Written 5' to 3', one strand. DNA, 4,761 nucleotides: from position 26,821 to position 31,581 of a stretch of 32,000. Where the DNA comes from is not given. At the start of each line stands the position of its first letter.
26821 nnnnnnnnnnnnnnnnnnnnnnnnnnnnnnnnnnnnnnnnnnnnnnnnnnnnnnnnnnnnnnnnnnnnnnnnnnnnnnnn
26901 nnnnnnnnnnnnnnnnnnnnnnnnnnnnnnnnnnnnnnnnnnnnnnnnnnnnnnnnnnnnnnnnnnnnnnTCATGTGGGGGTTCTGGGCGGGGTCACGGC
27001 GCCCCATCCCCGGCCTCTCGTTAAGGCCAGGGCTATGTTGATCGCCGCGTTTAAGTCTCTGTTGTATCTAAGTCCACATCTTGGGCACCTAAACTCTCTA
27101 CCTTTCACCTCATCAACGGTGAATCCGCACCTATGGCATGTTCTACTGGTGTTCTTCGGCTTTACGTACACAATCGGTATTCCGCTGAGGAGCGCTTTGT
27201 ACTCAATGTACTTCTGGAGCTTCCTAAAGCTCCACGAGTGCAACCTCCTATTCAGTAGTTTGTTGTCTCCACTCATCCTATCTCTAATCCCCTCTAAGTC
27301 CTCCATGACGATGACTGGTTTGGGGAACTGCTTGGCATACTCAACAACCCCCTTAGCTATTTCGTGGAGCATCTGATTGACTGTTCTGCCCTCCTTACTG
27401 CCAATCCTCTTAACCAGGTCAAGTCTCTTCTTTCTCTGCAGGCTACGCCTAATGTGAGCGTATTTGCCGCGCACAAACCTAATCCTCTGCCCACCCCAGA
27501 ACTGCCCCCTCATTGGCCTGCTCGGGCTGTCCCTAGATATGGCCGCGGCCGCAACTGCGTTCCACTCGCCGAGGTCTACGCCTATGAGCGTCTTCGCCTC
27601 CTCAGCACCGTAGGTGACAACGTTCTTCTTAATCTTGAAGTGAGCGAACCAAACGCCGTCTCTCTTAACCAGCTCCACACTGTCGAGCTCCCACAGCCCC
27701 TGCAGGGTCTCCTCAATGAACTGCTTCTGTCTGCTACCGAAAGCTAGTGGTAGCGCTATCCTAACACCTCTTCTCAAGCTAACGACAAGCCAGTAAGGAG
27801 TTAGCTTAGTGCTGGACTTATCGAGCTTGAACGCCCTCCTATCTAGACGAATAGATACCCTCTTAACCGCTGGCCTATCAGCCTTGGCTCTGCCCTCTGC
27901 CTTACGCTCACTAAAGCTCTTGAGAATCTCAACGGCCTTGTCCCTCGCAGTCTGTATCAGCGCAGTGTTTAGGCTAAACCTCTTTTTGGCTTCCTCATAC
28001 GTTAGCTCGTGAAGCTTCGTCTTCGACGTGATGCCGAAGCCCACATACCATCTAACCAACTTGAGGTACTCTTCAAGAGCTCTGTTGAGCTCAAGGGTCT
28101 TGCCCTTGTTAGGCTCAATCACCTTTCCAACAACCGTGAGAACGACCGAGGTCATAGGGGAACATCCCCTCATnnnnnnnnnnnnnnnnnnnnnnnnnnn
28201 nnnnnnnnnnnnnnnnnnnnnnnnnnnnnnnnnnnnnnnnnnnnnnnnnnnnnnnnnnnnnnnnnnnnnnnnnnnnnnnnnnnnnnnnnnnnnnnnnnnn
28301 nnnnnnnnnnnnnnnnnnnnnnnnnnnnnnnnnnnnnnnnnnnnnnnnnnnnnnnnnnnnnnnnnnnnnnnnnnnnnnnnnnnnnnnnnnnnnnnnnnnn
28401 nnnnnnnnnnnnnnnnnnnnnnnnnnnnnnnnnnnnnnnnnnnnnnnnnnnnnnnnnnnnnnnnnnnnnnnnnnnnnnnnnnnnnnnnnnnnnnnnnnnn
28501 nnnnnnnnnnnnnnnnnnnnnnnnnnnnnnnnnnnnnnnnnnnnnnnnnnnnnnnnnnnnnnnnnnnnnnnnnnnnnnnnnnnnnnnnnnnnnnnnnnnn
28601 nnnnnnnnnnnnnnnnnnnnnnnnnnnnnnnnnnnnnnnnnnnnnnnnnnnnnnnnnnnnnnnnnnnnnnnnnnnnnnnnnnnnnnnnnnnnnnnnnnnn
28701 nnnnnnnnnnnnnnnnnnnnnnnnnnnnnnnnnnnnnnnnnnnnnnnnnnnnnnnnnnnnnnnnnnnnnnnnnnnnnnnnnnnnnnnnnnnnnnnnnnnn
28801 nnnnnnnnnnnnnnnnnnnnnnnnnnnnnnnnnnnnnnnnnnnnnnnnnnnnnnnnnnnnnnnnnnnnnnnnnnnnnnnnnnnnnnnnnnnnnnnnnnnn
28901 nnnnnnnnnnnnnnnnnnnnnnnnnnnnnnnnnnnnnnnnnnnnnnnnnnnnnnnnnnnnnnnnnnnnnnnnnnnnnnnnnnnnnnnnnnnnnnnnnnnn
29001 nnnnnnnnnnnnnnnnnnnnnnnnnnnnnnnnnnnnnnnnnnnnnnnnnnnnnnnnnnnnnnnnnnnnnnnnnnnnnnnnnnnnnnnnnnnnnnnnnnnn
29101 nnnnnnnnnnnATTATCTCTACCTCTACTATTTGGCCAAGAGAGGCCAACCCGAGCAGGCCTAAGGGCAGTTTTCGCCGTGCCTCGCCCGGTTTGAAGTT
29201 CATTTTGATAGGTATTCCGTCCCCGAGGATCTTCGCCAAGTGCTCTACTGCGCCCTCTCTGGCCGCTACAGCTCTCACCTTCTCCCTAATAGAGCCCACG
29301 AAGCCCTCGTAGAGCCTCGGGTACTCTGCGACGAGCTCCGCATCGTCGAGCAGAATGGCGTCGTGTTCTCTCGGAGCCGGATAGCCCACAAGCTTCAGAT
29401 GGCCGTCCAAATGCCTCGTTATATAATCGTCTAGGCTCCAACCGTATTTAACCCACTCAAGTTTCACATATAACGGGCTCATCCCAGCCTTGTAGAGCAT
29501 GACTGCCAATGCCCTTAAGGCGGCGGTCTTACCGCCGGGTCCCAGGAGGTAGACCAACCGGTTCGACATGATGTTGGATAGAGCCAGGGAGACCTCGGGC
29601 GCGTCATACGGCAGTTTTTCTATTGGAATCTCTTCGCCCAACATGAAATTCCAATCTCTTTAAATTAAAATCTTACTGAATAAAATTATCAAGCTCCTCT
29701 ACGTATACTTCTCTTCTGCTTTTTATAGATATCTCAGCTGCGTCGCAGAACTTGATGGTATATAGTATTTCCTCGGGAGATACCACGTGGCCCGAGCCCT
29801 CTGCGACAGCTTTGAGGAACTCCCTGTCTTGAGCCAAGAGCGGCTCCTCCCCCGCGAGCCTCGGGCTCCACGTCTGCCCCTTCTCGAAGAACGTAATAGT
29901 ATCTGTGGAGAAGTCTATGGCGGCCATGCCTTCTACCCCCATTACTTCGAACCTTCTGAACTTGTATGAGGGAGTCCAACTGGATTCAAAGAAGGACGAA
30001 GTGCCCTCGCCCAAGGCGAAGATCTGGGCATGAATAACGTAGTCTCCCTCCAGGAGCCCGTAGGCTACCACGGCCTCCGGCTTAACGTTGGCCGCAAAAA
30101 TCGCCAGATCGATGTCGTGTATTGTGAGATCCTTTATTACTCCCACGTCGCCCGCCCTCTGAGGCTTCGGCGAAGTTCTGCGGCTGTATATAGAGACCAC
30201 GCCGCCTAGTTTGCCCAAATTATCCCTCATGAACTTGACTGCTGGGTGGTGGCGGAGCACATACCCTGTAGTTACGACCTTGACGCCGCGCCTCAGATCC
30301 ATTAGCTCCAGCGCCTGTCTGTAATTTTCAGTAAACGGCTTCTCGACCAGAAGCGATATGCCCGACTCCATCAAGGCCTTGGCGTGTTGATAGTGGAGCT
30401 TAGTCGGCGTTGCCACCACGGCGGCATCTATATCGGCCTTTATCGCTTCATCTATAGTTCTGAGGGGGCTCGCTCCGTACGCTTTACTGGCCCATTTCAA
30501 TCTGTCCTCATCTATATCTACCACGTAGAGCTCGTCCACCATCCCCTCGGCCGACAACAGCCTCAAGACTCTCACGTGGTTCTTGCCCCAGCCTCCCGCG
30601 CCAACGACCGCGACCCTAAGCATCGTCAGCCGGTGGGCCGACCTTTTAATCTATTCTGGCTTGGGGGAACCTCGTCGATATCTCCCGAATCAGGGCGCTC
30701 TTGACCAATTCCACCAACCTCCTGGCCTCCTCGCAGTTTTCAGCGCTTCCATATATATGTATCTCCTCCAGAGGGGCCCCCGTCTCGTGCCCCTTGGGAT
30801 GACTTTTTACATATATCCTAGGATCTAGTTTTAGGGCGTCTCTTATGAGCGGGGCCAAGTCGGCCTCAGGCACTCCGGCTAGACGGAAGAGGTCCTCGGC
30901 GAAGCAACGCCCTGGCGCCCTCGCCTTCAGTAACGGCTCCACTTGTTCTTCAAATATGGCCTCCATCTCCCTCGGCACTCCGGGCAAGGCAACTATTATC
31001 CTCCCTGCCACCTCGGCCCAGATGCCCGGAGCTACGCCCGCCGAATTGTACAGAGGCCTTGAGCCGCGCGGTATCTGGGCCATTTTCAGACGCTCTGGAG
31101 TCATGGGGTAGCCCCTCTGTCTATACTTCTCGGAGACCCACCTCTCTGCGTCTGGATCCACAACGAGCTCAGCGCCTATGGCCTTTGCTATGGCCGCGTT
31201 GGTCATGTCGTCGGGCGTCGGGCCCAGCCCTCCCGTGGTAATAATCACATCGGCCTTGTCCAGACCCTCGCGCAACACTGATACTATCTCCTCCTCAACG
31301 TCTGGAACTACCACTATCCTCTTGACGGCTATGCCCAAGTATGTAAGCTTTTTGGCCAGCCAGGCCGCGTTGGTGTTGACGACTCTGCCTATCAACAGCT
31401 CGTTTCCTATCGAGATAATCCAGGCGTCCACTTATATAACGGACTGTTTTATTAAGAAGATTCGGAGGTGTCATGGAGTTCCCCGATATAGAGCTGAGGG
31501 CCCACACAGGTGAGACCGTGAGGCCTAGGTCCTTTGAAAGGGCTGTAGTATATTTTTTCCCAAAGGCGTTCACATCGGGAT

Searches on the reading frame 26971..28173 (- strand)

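Call 78: search_protein_families(library=pfam, proteins=[window:26971-28173:-], max_evalue=0.0001)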
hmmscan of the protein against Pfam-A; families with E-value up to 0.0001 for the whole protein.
window:26971-28173:- (400 aa): 1 family
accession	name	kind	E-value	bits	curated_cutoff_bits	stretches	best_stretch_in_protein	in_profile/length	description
PF07282.18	Cas12f1-like_TNB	-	2.2e-24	85.8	26.3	1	316-380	1-60/60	Cas12f1-like, TNB domain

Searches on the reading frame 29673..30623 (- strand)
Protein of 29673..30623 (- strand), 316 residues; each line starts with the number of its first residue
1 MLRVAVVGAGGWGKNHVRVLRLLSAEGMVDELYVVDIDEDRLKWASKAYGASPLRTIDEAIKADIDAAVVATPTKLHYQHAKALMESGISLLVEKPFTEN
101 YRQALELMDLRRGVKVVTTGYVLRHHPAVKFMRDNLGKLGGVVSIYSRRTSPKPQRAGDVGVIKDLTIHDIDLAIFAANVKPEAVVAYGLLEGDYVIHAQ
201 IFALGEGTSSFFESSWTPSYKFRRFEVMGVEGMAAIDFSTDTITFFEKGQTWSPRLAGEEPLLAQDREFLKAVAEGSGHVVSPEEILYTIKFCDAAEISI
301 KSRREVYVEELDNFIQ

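Call 78: search_protein_families(library=pfam, proteins=[window:29673-30623:-], max_evalue=0.0001)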
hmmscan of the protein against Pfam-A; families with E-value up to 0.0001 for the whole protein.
window:29673-30623:- (316 aa): 2 families
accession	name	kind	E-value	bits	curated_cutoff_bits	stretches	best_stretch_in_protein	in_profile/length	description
PF01408.29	GFO_IDH_MocA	-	1.4e-19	71.4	24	1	2-116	1-114/120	Oxidoreductase family, NAD-binding Rossmann fold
PF22725.1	GFO_IDH_MocA_C3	-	6.8e-07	29.8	27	1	137-234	11-123/124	GFO/IDH/MocA C-terminal domain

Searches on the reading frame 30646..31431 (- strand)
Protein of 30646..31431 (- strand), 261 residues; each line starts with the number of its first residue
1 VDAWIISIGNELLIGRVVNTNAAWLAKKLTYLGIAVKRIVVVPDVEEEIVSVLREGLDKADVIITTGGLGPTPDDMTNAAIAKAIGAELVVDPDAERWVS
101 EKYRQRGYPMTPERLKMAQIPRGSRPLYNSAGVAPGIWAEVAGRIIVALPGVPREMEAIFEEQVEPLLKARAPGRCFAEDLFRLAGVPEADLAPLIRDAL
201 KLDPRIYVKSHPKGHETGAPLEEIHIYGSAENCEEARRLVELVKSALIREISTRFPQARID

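Call 78: search_protein_families(library=pfam, proteins=[window:30646-31431:-], max_evalue=0.0001)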
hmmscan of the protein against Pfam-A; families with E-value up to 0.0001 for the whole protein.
window:30646-31431:- (261 aa): 1 family
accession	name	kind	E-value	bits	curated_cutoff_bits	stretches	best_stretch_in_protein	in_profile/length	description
PF00994.29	MoCF_biosynth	-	1.2e-39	135.7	26.6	1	5-169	2-143/144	Probable molybdopterin binding domain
